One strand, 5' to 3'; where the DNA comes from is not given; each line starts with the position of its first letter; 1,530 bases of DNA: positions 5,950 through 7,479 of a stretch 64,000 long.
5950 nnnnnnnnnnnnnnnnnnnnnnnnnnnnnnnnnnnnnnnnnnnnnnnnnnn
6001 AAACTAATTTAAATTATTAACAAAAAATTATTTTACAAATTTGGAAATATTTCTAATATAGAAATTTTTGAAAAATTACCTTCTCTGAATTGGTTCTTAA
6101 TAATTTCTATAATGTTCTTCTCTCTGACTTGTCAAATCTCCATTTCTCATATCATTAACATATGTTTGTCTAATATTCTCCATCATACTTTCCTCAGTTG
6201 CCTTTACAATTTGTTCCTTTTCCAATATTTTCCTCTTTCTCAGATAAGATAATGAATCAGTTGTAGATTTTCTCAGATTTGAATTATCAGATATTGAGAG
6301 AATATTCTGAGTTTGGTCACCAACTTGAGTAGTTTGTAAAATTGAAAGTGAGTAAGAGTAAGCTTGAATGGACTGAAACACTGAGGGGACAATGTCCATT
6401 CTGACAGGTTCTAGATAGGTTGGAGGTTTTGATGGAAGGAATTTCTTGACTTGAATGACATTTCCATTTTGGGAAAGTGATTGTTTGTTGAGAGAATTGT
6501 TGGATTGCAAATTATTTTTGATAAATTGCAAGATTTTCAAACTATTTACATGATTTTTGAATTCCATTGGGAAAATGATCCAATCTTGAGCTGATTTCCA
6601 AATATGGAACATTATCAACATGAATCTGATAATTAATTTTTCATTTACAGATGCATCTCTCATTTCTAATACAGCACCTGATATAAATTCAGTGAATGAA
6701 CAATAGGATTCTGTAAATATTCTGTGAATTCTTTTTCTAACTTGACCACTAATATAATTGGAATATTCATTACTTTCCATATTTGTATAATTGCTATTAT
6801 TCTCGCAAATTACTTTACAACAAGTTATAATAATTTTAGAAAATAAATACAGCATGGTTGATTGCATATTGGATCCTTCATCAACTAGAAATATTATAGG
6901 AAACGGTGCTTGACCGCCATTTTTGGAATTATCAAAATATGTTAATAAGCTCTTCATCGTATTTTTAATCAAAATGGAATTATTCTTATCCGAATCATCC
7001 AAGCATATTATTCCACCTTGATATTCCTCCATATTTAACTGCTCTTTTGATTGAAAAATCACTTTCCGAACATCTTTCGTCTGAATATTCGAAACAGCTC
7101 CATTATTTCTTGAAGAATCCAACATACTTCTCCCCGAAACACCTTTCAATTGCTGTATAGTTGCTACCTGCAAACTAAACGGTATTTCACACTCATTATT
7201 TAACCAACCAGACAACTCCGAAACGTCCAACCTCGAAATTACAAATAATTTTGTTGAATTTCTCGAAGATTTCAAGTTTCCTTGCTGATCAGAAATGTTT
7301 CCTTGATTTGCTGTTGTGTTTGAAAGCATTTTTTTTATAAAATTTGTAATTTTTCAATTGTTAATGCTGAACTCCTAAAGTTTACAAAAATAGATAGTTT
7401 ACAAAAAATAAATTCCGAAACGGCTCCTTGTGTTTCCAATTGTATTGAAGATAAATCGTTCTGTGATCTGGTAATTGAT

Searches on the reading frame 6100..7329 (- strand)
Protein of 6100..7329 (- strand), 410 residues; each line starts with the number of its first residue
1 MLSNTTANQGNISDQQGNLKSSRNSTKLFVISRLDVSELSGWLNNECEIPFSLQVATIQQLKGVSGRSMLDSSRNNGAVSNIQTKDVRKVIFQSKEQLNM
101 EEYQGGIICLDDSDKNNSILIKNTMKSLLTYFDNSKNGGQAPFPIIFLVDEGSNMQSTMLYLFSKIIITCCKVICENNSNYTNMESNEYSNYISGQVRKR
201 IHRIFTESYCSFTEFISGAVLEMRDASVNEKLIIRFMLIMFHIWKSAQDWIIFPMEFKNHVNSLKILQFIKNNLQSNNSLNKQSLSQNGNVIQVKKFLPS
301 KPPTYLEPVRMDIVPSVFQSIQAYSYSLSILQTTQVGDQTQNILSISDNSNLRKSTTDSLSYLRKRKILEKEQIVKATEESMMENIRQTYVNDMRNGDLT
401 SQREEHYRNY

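Call 18: find_encoding_contigs(protein=window:6100-7329:-, flank=2000, max_places=3)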
Protein window:6100-7329:- (410 aa): no gene with exactly this product is on record in the collection.
